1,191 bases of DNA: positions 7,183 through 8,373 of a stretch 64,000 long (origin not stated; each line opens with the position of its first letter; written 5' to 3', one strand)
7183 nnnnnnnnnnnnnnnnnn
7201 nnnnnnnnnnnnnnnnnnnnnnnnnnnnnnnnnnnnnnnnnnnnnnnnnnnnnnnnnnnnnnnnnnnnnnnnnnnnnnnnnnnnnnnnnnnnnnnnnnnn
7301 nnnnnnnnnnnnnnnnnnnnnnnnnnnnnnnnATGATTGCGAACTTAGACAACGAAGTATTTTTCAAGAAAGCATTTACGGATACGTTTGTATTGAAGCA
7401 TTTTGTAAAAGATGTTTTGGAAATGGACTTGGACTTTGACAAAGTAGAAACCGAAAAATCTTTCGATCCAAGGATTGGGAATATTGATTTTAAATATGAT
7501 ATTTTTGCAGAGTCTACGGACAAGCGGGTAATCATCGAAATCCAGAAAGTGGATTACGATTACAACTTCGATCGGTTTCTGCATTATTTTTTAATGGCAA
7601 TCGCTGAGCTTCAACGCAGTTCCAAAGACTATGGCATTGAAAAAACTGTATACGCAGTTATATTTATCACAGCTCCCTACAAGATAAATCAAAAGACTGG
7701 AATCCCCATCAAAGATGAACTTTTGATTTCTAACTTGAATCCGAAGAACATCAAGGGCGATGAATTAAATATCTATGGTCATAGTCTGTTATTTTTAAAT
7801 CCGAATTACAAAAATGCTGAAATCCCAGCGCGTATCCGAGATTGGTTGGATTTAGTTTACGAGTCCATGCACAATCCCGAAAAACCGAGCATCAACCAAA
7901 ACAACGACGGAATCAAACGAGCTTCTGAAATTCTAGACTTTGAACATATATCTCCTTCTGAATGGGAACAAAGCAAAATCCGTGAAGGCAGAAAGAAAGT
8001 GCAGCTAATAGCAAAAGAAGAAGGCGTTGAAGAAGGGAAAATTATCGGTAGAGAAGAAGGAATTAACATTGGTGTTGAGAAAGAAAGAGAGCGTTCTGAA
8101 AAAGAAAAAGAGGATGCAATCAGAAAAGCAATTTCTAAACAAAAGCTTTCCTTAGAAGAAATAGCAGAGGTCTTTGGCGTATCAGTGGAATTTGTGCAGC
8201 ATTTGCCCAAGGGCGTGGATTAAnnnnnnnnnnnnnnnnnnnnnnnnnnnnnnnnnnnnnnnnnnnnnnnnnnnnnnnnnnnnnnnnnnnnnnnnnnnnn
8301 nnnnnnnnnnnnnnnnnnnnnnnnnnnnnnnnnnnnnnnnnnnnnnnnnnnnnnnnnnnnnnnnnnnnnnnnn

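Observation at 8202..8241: Perfect 17-bp GC-rich inverted repeat straddling the stop codon of the Rpn-like nuclease gene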

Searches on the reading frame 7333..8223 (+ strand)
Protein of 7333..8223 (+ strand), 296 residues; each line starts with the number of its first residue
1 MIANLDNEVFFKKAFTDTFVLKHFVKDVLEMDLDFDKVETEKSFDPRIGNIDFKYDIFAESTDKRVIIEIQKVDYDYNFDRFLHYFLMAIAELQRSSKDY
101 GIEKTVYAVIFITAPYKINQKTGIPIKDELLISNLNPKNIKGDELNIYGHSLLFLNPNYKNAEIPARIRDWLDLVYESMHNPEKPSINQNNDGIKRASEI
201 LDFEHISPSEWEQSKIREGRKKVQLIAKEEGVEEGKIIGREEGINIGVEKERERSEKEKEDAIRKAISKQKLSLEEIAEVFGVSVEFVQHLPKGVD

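Call 6: search_protein_families(library=pfam, proteins=[window:7333-8223:+], max_evalue=0.01)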
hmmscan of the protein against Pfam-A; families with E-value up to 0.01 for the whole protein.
window:7333-8223:+ (296 aa): 1 family
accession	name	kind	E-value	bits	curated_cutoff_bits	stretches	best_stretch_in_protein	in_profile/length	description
PF12784.13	PDDEXK_2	-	1.4e-05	25.3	27.4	1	56-216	58-214/229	PD-(D/E)XK nuclease family transposase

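Call 11: find_homologous_proteins(query=window:7333-8220:+, max_evalue=1e-10)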
Query window:7333-8220:+ (296 aa): 1654 proteins with E <= 1e-10 among 3380 candidates; the best 120 are listed.
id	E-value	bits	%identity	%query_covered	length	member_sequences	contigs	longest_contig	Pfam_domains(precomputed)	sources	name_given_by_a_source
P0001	9.2e-184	627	97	100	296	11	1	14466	-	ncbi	-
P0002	2.0e-175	600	93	100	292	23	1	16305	PF12784.14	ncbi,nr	ncbi:MAG: PD-(D/E)XK nuclease family transposase [Leptospiraceae bacterium]|nr:PD-(D/E)XK nuclease f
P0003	1.7e-135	469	80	98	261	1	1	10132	-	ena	-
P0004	2.2e-99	350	66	79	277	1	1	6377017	PF12784.14,PF27070.1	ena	-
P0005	5.8e-98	346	57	98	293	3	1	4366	PF12784.14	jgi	jgi:predicted transposase/invertase (TIGR01784 family)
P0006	1.2e-97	345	57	99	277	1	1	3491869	PF12784.14,PF27070.1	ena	-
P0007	3.5e-97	343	55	98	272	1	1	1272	PF12784.14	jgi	jgi:predicted transposase/invertase (TIGR01784 family)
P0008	3.9e-97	343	63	76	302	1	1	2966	PF12784.14,PF26215.1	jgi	jgi:predicted transposase/invertase (TIGR01784 family)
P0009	5.6e-97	342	64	78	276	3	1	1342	PF12784.14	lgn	-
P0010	3.3e-96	340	53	98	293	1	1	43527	PF12784.14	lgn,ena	-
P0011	7.4e-96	339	56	99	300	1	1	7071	PF12784.14,PF27070.1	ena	-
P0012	1.7e-95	338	65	75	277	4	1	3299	PF12784.14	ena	-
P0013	3.0e-95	337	62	80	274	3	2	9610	PF12784.14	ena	-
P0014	3.1e-95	337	62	80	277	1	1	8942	PF12784.14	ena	-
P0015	4.2e-95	336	55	97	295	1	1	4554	PF12784.14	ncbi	-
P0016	5.7e-95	336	62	80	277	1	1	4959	PF12784.14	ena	-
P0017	5.7e-95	336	63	75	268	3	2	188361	PF12784.14,PF27070.1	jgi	jgi:predicted transposase/invertase (TIGR01784 family)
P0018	9.4e-95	335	63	79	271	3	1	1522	PF12784.14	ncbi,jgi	jgi:hypothetical protein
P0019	2.6e-94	334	62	80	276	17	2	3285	PF12784.14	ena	-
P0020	5.9e-94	333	61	80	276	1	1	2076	PF12784.14,PF27070.1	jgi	jgi:predicted transposase/invertase (TIGR01784 family)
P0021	7.6e-94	332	61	80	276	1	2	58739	PF12784.14,PF27070.1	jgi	jgi:predicted transposase/invertase (TIGR01784 family)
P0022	8.0e-94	332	60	83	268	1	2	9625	PF12784.14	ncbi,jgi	ncbi:MAG: hypothetical protein RLZZ306_3297 [Bacteroidota bacterium]|jgi:nitrogen regulatory protein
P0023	8.3e-94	332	52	98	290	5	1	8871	PF12784.14,PF09811.15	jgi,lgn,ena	-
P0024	8.3e-94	332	54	98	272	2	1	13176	PF12784.14,PF27070.1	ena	-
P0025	8.7e-94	332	61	80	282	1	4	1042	PF12784.14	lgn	-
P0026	9.8e-94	332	61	80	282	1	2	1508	PF12784.14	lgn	-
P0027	1.1e-93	332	60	84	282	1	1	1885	PF12784.14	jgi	jgi:predicted transposase/invertase (TIGR01784 family)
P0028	1.5e-93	331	63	78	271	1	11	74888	PF12784.14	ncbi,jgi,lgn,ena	-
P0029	1.7e-93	331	61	83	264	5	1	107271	PF12784.14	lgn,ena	-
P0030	2.0e-93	331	58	84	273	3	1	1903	PF12784.14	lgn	-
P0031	2.2e-93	331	59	80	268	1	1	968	PF12784.14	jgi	jgi:hypothetical protein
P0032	2.5e-93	331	61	80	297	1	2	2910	PF12784.14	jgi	jgi:hypothetical protein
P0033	2.8e-93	330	54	96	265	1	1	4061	PF12784.14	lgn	-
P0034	7.2e-93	329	54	98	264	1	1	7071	PF12784.14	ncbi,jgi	-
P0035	8.0e-93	329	55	88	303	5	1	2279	PF12784.14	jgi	-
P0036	8.1e-93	329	59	80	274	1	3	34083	PF12784.14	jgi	jgi:nitrogen regulatory protein PII-like uncharacterized protein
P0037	8.2e-93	329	58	86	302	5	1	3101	PF12784.14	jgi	jgi:nitrogen regulatory protein PII-like uncharacterized protein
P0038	8.6e-93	329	59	83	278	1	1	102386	PF12784.14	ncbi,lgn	-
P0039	9.0e-93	329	62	79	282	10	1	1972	PF12784.14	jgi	jgi:PD-(D/E)XK nuclease family transposase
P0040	1.0e-92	329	59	83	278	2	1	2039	PF12784.14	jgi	jgi:PD-(D/E)XK nuclease family transposase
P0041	1.0e-92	329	54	98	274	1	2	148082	PF12784.14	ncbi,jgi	jgi:predicted transposase/invertase (TIGR01784 family)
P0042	1.2e-92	328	54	98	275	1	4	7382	PF12784.14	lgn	-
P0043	1.3e-92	328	60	80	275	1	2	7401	PF12784.14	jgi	jgi:hypothetical protein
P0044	1.3e-92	328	54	98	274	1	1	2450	PF12784.14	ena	-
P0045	2.5e-92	327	61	77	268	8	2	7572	PF12784.14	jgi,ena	-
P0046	2.5e-92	327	56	91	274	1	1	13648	PF12784.14,PF27070.1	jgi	jgi:predicted transposase/invertase (TIGR01784 family)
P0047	2.6e-92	327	52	98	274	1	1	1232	PF12784.14,PF27070.1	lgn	-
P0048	2.7e-92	327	54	98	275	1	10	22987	PF12784.14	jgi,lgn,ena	-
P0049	2.7e-92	327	54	98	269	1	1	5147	PF12784.14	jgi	jgi:PD-(D/E)XK nuclease family transposase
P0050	2.8e-92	327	53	98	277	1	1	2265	PF12784.14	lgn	-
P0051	2.9e-92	327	62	79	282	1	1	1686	PF12784.14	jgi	jgi:hypothetical protein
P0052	3.2e-92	327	54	98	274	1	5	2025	PF12784.14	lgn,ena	-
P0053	3.4e-92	327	60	80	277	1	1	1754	PF12784.14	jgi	jgi:PD-(D/E)XK nuclease family transposase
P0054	3.5e-92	327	62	78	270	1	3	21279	PF12784.14,PF27070.1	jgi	jgi:hypothetical protein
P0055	3.9e-92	327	55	87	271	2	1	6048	PF12784.14,PF27070.1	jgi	jgi:hypothetical protein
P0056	3.9e-92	327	62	77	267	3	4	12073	PF12784.14,PF27070.1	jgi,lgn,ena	jgi:hypothetical protein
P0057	4.2e-92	327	58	84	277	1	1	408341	PF12784.14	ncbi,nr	ncbi:MAG: PD-(D/E)XK nuclease family transposase [Bacteroidia bacterium]|nr:PD-(D/E)XK nuclease fami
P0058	4.2e-92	326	53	98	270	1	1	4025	PF12784.14,PF27070.1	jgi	jgi:predicted transposase/invertase (TIGR01784 family)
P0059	4.6e-92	326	53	98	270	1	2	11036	PF12784.14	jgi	jgi:hypothetical protein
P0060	4.9e-92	326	53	100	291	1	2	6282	PF12784.14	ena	-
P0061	5.1e-92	326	55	99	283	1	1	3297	PF12784.14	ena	-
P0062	5.1e-92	326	60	80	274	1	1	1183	PF12784.14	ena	-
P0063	5.3e-92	326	56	93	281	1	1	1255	PF12784.14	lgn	-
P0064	5.6e-92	326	53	98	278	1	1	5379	PF12784.14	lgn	-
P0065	5.8e-92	326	49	98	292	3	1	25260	PF12784.14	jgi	-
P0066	5.9e-92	326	54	95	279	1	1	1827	PF12784.14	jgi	-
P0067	6.0e-92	326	54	98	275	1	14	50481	PF12784.14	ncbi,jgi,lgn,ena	-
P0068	6.8e-92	326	54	95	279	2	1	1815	PF12784.14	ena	-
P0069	6.9e-92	326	54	98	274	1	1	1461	PF12784.14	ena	-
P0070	6.9e-92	326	61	78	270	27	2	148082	PF12784.14,PF27070.1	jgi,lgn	jgi:hypothetical protein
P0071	7.2e-92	326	53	98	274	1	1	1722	PF12784.14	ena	-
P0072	7.6e-92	326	54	98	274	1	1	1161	PF12784.14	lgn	-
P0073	8.4e-92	326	60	78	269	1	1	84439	PF12784.14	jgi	-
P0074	9.3e-92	325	60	80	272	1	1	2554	PF12784.14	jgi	jgi:hypothetical protein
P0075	9.6e-92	325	54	98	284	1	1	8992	PF12784.14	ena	-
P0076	9.7e-92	325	60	80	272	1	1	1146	PF12784.14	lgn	-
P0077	9.8e-92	325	62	75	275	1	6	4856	PF12784.14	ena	-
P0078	1.0e-91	325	61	78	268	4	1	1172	PF12784.14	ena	-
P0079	1.0e-91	325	52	98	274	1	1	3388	PF12784.14,PF27070.1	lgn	-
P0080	1.1e-91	325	64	77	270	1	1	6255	PF12784.14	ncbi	-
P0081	1.2e-91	325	53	98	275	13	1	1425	PF12784.14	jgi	jgi:predicted transposase/invertase (TIGR01784 family)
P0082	1.2e-91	325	63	75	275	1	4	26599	PF12784.14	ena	-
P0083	1.3e-91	325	61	80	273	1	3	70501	PF12784.14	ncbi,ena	-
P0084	1.4e-91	325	51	98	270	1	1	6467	PF12784.14,PF27070.1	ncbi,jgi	jgi:hypothetical protein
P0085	1.5e-91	325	54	99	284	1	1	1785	PF12784.14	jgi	jgi:hypothetical protein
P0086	1.5e-91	325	54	98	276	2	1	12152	PF12784.14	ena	-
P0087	1.6e-91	325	52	100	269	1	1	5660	PF12784.14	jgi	jgi:PD-(D/E)XK nuclease family transposase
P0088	1.7e-91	324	53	98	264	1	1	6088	PF12784.14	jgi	jgi:hypothetical protein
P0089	1.8e-91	324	58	84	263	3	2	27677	PF12784.14,PF27070.1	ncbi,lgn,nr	ncbi:MAG: hypothetical protein GTN53_23510 [Candidatus Aminicenantes bacterium]|nr:hypothetical prot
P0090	1.9e-91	324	53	98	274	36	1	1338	PF12784.14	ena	-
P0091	2.1e-91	324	58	84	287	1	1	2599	PF12784.14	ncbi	-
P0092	2.3e-91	324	54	98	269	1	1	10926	PF12784.14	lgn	-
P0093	2.6e-91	324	56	89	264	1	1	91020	PF12784.14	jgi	jgi:hypothetical protein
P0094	2.8e-91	324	54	98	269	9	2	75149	PF12784.14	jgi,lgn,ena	jgi:hypothetical protein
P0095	2.9e-91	324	60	79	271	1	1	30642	PF12784.14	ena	-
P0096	3.3e-91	324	62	78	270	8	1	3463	PF12784.14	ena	-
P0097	3.9e-91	323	60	80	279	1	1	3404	PF12784.14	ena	-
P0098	4.0e-91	323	62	75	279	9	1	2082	PF12784.14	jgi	jgi:hypothetical protein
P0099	4.0e-91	323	61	78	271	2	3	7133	PF12784.14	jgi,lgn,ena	-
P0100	4.0e-91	323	61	79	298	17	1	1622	PF12784.14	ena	-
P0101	4.0e-91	323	62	77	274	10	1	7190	PF12784.14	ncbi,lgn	-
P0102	4.1e-91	323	54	98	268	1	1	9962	PF12784.14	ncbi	-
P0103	4.2e-91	323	53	98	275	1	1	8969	PF12784.14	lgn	-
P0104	4.3e-91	323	60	78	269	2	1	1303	PF12784.14,PF27070.1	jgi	jgi:predicted transposase/invertase (TIGR01784 family)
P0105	4.5e-91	323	63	75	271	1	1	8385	PF12784.14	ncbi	-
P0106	4.6e-91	323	60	75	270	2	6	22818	PF12784.14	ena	-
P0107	4.7e-91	323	54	98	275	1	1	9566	PF12784.14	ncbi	-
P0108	4.9e-91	323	59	81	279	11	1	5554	PF12784.14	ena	-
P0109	4.9e-91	323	62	75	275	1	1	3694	PF12784.14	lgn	-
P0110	5.3e-91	323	61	79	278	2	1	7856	PF12784.14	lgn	-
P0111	5.4e-91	323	53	96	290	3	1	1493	PF12784.14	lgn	-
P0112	5.4e-91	323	54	98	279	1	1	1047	PF12784.14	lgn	-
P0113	6.0e-91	323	63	77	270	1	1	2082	PF12784.14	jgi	jgi:hypothetical protein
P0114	6.1e-91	323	52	98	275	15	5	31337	PF12784.14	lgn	-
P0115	7.8e-91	322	52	100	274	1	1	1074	PF12784.14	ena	-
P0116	8.8e-91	322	52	100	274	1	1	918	PF12784.14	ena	-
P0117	9.3e-91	322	59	80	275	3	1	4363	PF12784.14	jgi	jgi:hypothetical protein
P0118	9.6e-91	322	62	77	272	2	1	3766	PF12784.14,PF27070.1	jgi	jgi:hypothetical protein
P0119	9.9e-91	322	61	78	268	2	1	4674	PF12784.14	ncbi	-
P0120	9.9e-91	322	61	78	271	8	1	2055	PF12784.14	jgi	jgi:PD-(D/E)XK nuclease family transposase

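Call 13: find_encoding_contigs(protein=P0001, flank=6000, max_places=6)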
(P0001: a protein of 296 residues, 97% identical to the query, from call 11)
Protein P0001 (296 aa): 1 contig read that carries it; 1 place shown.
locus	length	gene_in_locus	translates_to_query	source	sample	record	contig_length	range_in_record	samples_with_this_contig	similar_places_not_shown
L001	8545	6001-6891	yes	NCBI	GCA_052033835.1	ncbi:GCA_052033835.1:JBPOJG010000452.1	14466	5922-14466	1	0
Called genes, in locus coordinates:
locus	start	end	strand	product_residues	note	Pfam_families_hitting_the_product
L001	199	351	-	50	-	PF18480:DUF5615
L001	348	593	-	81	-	PF04255:DUF433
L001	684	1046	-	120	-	PF18480:DUF5615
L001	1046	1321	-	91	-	PF04255:DUF433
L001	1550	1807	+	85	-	PF03683:UPF0175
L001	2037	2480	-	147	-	PF01850:PIN, PF16289:PIN_12 (weak)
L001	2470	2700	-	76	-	-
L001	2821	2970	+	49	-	-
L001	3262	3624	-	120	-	PF20126:TumE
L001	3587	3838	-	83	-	-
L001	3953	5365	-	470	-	PF25021:TEN_NHL (faint), PF01436:NHL (weak)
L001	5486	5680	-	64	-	-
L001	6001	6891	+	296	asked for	-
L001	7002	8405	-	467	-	PF08450:SGL (faint), PF25021:TEN_NHL (faint), PF01436:NHL (faint)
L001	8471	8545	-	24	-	?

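Call 14: find_encoding_contigs(protein=P0002, flank=6000, max_places=6)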
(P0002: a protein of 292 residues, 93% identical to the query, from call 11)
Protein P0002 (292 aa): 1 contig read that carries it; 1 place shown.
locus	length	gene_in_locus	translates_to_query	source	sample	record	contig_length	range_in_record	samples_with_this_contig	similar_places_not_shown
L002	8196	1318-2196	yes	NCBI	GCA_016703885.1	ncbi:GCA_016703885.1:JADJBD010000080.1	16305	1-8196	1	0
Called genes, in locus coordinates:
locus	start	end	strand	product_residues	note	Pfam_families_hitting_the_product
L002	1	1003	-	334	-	?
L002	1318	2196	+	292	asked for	PF12784:PDDEXK_2 (weak)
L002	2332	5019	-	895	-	PF25021:TEN_NHL (faint), PF06739:SBBP (faint), PF13287:Fn3_assoc, PF13290:CHB_HEX_C_1, PF01436:NHL (weak)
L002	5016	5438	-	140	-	-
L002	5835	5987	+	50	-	PF11848:DUF3368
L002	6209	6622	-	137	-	PF01814:Hemerythrin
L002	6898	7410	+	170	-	PF12784:PDDEXK_2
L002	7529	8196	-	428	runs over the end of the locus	PF07603:Lcl_C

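Call 15: find_encoding_contigs(protein=P0003, flank=6000, max_places=6)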
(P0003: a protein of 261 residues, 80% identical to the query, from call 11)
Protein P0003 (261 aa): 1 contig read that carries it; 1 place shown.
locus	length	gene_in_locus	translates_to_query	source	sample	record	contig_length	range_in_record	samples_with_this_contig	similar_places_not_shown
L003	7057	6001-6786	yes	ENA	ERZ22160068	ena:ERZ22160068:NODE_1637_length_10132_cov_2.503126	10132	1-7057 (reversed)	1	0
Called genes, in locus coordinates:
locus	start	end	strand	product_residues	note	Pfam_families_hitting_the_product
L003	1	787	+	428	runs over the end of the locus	PF00072:Response_reg, PF08668:HDOD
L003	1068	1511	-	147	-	PF00571:CBS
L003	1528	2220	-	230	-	PF01553:Acyltransferase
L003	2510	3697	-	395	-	PF22113:Mtrc-MtrF_II-IV_dom (faint), PF14522:Cytochrome_C7 (faint), PF13435:Cytochrome_C554 (weak)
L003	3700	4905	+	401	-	PF08239:SH3_3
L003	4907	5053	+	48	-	-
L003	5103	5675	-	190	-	PF05685:Uma2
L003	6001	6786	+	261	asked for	-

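Call 48: find_encoding_contigs(protein=P0015, flank=1500, max_places=2)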
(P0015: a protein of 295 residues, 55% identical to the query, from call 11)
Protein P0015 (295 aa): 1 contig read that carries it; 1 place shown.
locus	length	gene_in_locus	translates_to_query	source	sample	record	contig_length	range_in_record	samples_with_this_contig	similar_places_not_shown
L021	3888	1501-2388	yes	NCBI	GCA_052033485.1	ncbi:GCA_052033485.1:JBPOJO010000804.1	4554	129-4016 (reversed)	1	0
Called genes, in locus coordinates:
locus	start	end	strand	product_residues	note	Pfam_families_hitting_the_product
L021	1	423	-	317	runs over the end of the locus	PF01476:LysM, PF23473:LysM3_LYK4_5 (faint), PF01476:LysM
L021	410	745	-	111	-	PF01253:SUI1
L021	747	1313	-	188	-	-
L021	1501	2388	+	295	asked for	PF12784:PDDEXK_2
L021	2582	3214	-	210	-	PF05175:MTS (weak), PF13489:Methyltransf_23 (weak), PF05891:Methyltransf_PK (weak), PF13847:Methyltransf_31, PF08241:Methyltransf_11, PF08242:Methyltransf_12, PF13649:Methyltransf_25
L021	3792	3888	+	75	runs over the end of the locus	?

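Call 49: find_encoding_contigs(protein=P0085, flank=1500, max_places=2)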
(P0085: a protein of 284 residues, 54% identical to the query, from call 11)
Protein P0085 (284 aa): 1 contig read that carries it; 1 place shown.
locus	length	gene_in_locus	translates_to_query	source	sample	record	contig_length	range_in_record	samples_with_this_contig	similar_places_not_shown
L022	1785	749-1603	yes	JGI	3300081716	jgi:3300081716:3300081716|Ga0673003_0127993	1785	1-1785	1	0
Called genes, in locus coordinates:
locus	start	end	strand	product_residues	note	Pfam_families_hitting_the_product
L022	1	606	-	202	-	?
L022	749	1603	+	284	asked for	PF12784:PDDEXK_2 (faint)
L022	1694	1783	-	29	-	?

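Call 50: find_encoding_contigs(protein=P0010, flank=1500, max_places=2)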
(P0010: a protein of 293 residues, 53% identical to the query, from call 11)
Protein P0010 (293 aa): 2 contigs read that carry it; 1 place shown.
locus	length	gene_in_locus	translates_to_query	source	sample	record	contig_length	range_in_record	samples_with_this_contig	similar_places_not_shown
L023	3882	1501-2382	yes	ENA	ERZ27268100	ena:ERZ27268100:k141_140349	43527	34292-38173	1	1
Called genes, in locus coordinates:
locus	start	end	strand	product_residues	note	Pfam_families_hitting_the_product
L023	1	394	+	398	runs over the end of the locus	PF00083:Sugar_tr, PF07690:MFS_1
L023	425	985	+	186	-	PF00440:TetR_N, PF16925:TetR_C_13 (weak), PF21993:TetR_C_13_2 (weak)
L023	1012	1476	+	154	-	PF03061:4HBT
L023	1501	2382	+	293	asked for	PF12784:PDDEXK_2 (weak)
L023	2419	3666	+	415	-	PF00109:ketoacyl-synt, PF02801:Ketoacyl-synt_C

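Call 51: find_encoding_contigs(protein=P0005, flank=1500, max_places=2)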
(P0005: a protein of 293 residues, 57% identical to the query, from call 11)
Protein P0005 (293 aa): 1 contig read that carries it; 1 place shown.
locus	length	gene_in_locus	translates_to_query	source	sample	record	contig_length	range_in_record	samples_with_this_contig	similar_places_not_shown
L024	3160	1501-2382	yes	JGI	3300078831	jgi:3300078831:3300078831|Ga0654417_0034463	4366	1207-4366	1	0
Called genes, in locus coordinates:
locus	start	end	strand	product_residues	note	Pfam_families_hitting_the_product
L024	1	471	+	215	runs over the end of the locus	PF00072:Response_reg, PF00196:GerE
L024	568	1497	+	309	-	PF00251:Glyco_hydro_32N (faint)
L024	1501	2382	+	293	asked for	PF12784:PDDEXK_2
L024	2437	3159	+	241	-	?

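Call 63: find_encoding_contigs(protein=window:7333-8220:+, flank=2500, max_places=10)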
Protein window:7333-8220:+ (296 aa): 9 contigs read that carry it; 7 places shown.
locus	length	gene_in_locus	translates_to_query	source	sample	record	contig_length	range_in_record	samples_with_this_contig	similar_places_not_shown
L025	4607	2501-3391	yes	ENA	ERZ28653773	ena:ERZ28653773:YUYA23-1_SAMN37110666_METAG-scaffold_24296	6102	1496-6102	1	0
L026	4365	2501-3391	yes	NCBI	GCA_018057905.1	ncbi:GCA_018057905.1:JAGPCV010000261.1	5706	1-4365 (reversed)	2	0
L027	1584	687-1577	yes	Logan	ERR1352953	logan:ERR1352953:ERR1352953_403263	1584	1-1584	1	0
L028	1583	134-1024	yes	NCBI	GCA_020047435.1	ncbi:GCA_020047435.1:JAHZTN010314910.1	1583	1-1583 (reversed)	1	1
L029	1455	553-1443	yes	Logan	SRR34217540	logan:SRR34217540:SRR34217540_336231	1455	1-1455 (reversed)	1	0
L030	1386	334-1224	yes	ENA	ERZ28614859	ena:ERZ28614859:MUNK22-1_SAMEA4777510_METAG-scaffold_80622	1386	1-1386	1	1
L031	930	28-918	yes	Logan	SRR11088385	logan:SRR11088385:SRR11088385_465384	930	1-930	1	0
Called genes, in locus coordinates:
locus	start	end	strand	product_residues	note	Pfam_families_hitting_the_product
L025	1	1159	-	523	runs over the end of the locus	PF00015:MCPsignal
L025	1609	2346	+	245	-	PF05685:Uma2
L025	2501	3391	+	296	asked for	PF12784:PDDEXK_2 (weak)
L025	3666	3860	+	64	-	-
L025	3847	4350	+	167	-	PF11848:DUF3368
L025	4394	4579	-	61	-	-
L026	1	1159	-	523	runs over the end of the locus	PF00015:MCPsignal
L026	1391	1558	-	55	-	-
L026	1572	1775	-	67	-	PF14312:FG-GAP_2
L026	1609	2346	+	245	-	PF05685:Uma2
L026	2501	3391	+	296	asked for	PF12784:PDDEXK_2 (weak)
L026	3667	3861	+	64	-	-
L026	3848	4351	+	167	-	PF11848:DUF3368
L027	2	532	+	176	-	?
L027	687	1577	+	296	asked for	PF12784:PDDEXK_2 (weak)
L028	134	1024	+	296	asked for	PF12784:PDDEXK_2 (weak)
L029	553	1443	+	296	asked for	PF12784:PDDEXK_2 (weak)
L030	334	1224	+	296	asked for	PF12784:PDDEXK_2 (weak)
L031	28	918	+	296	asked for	PF12784:PDDEXK_2 (weak)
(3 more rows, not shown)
